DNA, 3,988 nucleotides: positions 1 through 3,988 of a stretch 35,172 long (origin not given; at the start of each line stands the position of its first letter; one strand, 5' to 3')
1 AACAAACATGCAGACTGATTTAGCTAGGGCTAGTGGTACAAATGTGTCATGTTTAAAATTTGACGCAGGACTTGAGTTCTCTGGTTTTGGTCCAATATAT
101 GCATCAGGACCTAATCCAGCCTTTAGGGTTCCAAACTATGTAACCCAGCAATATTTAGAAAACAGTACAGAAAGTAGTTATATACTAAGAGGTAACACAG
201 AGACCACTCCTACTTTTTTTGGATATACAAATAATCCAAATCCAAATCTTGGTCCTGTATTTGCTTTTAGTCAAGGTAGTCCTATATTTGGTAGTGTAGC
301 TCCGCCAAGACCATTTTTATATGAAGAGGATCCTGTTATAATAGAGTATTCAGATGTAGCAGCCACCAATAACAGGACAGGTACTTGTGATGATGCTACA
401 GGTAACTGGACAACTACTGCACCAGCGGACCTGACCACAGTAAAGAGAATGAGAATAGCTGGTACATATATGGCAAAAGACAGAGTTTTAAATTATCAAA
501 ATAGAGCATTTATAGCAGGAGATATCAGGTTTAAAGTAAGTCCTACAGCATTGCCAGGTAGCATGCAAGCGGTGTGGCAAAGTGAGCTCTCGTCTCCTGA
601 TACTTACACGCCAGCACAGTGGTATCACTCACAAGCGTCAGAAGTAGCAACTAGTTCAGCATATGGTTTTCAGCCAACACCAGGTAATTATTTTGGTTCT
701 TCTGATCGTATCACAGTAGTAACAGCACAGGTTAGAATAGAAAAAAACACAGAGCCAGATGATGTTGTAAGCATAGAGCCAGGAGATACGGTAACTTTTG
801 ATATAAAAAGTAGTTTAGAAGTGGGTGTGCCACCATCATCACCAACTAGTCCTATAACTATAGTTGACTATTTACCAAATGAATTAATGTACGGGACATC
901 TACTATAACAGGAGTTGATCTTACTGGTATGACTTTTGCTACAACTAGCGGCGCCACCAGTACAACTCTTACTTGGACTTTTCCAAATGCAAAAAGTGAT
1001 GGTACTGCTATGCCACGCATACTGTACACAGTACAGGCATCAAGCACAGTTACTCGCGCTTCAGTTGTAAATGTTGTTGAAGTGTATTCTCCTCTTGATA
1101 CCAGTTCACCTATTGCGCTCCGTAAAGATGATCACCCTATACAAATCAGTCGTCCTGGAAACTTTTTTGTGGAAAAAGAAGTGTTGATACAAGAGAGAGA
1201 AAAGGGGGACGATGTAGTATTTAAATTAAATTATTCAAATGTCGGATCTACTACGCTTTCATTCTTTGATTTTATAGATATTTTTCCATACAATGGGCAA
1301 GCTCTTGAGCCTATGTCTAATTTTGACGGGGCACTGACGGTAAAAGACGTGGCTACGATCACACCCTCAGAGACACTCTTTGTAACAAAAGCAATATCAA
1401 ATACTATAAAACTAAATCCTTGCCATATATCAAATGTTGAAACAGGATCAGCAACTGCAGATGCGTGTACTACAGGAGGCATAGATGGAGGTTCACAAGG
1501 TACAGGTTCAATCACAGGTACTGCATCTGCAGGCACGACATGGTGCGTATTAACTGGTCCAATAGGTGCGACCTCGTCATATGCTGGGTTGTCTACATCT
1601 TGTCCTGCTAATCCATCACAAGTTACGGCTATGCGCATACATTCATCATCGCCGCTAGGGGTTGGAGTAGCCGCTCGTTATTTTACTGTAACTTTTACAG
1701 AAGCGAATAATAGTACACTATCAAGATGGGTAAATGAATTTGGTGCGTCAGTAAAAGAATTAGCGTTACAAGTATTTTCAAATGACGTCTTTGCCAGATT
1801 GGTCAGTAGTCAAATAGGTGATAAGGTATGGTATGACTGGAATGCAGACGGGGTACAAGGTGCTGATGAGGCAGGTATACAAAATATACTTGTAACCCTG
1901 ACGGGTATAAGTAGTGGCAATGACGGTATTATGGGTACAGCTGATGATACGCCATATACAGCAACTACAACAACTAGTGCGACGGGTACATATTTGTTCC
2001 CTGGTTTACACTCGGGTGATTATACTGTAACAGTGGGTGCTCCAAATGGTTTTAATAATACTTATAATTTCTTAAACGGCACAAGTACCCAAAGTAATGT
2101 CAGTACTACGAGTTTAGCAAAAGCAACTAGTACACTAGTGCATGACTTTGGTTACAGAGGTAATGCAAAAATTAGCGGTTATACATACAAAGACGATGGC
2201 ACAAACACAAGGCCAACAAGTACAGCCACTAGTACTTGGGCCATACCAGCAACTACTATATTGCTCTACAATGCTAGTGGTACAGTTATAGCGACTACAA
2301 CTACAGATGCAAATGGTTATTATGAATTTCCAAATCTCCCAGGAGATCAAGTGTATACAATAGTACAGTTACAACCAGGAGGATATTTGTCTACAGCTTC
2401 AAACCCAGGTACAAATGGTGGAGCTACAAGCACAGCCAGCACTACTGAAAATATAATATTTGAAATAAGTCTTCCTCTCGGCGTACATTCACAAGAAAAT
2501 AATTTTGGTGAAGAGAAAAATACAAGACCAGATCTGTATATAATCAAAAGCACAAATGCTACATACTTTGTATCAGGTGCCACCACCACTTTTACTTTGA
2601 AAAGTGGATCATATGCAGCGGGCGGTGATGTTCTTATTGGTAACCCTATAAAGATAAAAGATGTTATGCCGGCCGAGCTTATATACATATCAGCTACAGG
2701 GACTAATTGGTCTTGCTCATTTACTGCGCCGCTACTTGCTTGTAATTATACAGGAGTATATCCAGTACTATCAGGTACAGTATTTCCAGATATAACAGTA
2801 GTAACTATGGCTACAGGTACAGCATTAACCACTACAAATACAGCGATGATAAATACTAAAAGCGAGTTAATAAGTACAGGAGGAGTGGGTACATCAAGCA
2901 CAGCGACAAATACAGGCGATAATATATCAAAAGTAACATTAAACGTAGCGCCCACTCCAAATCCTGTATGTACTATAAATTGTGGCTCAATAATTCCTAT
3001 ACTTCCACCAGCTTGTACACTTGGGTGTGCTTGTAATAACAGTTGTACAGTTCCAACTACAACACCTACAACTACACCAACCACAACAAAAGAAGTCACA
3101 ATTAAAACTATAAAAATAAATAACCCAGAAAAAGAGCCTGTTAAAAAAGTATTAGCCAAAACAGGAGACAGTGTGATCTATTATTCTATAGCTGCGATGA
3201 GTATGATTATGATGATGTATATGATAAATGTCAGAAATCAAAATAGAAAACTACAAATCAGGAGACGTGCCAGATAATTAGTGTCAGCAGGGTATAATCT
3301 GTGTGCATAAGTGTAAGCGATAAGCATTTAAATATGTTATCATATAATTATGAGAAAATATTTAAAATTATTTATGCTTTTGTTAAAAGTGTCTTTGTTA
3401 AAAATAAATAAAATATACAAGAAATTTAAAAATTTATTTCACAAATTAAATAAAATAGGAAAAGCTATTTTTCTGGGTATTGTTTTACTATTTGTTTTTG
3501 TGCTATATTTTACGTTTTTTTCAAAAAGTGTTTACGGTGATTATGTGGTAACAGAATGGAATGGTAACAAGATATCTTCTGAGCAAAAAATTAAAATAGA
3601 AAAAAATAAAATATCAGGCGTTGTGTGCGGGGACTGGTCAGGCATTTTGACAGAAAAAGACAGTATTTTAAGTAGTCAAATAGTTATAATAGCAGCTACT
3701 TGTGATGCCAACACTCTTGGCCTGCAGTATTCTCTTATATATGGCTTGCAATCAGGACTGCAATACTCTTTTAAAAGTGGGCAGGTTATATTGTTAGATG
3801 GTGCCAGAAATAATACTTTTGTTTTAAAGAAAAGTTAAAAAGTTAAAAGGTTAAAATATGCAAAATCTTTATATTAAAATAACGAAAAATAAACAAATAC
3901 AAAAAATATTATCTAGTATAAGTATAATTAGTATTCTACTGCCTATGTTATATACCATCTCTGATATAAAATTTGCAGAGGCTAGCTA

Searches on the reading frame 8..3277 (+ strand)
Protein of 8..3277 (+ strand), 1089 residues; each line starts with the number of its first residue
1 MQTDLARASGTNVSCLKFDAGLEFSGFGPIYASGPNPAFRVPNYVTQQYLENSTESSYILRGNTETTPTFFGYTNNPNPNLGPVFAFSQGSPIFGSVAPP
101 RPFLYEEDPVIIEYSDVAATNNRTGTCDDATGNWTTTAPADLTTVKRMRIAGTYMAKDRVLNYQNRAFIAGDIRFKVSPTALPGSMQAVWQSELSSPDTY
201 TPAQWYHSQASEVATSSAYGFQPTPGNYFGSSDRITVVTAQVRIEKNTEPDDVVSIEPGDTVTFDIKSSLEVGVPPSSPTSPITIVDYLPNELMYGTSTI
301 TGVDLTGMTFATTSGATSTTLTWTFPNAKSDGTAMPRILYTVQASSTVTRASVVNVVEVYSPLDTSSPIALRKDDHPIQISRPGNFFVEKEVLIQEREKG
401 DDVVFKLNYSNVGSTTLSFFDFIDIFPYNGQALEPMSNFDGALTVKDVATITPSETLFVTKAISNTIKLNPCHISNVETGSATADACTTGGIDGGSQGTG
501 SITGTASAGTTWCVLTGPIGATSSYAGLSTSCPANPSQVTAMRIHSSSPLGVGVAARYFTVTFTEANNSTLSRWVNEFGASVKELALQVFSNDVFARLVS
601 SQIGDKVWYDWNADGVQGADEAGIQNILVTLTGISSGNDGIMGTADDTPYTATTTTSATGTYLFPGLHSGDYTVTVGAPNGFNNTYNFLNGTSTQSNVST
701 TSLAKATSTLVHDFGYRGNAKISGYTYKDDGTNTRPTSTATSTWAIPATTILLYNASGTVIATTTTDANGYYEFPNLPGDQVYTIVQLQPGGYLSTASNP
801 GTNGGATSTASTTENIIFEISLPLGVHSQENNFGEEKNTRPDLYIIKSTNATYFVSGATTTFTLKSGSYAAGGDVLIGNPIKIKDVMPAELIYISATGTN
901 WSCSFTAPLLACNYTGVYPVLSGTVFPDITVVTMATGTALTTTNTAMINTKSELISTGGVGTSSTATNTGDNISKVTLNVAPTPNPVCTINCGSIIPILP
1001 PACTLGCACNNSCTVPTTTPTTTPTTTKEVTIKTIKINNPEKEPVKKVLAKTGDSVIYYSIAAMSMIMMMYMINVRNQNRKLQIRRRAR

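Call 7: search_protein_families(library=pfam, max_evalue=0.01, proteins=[window:8-3277:+])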
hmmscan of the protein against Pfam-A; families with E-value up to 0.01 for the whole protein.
window:8-3277:+ (1089 aa): 5 families
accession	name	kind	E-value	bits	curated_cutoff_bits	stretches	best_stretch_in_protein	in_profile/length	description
PF17210.9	SdrD_B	-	4.6e-29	101.3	29.7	2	602-710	2-99/112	SdrD B-like domain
PF13620.12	CarboxypepD_reg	-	3e-08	34.3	32.3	2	745-798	13-65/82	Carboxypeptidase regulatory-like domain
PF17802.7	SpaA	-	4.6e-06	27.1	23.1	0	745-786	15-57/91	Prealbumin-like fold domain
PF11974.14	bMG3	-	0.0031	17.9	34.9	0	743-777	25-59/103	Bacterial alpha-2-macroglobulin MG3 domain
PF13715.12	CarbopepD_reg_2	-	0.008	16.6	32.2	0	763-786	27-49/88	CarboxypepD_reg-like domain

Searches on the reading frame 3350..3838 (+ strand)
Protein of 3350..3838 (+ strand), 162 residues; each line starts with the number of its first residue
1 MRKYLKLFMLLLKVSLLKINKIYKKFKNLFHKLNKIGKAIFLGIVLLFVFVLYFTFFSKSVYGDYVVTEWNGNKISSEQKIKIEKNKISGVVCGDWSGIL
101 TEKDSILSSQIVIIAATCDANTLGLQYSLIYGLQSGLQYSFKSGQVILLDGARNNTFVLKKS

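Call 7: search_protein_families(library=pfam, max_evalue=0.01, proteins=[window:3350-3838:+])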
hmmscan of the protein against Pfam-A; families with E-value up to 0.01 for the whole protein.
window:3350-3838:+ (162 aa): 1 family
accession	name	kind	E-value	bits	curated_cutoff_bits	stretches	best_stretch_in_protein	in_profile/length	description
PF03724.22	META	-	0.0013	19.1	24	1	63-156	7-105/109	META domain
